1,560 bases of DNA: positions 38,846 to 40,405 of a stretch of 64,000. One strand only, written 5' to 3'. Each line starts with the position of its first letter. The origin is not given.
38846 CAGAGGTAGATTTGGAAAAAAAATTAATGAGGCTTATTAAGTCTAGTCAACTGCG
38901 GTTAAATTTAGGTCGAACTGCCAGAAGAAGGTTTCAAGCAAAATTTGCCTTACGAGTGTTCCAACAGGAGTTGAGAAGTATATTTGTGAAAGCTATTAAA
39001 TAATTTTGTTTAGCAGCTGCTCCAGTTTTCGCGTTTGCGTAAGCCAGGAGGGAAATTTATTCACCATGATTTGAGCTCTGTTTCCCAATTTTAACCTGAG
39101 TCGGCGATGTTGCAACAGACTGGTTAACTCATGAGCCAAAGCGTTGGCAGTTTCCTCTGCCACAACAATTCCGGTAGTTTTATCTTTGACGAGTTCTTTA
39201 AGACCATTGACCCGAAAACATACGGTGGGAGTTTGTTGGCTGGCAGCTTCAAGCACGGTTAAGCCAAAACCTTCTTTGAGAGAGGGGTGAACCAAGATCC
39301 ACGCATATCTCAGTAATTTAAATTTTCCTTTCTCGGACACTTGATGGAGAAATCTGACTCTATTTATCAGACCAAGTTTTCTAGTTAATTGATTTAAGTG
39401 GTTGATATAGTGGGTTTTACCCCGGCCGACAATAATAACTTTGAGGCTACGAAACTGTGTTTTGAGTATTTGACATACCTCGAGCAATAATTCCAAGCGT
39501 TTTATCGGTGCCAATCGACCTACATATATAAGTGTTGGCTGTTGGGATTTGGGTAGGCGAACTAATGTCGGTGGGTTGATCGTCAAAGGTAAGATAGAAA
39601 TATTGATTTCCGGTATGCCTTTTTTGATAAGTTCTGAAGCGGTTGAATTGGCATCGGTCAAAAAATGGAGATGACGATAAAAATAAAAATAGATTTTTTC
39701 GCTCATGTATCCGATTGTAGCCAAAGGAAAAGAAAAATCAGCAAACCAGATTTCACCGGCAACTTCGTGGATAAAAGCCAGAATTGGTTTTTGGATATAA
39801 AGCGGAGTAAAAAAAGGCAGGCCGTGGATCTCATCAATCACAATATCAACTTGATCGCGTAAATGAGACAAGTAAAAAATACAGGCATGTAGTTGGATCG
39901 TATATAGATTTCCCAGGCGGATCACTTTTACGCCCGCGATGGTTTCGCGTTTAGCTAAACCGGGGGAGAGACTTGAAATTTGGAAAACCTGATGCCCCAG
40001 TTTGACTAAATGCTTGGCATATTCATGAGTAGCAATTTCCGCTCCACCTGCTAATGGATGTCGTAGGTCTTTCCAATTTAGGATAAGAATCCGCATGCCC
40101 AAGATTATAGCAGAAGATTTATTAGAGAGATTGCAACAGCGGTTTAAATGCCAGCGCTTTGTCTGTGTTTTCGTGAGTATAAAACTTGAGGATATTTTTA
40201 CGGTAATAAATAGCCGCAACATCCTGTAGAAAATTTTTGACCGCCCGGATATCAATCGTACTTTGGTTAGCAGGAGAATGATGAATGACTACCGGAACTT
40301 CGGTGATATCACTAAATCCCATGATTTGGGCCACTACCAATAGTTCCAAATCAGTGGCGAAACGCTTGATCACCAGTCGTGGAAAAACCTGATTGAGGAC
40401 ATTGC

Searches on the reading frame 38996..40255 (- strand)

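Call 14: search_protein_families(library=pfam, proteins=[window:38996-40255:-], max_evalue=0.001)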
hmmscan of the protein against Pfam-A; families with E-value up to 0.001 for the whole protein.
window:38996-40255:- (419 aa): 5 families
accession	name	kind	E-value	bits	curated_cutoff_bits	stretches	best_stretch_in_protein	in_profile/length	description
PF00534.26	Glycos_transf_1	-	2.2e-35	122.2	26.4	1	236-395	12-170/172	Glycosyl transferases group 1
PF13692.12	Glyco_trans_1_4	-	1.7e-29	103.4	27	1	240-382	2-141/142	Glycosyl transferases group 1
PF20706.3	GT4-conflict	-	1.8e-13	50.7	26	1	229-370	187-329/385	Family 4 Glycosyltransferase in conflict systems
PF13439.12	Glyco_transf_4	-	8.9e-08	32.8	28.5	1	70-227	2-167/170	Glycosyltransferase Family 4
PF13524.12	Glyco_trans_1_2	-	0.00028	21.3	25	1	293-404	27-135/144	Glycosyl transferase-like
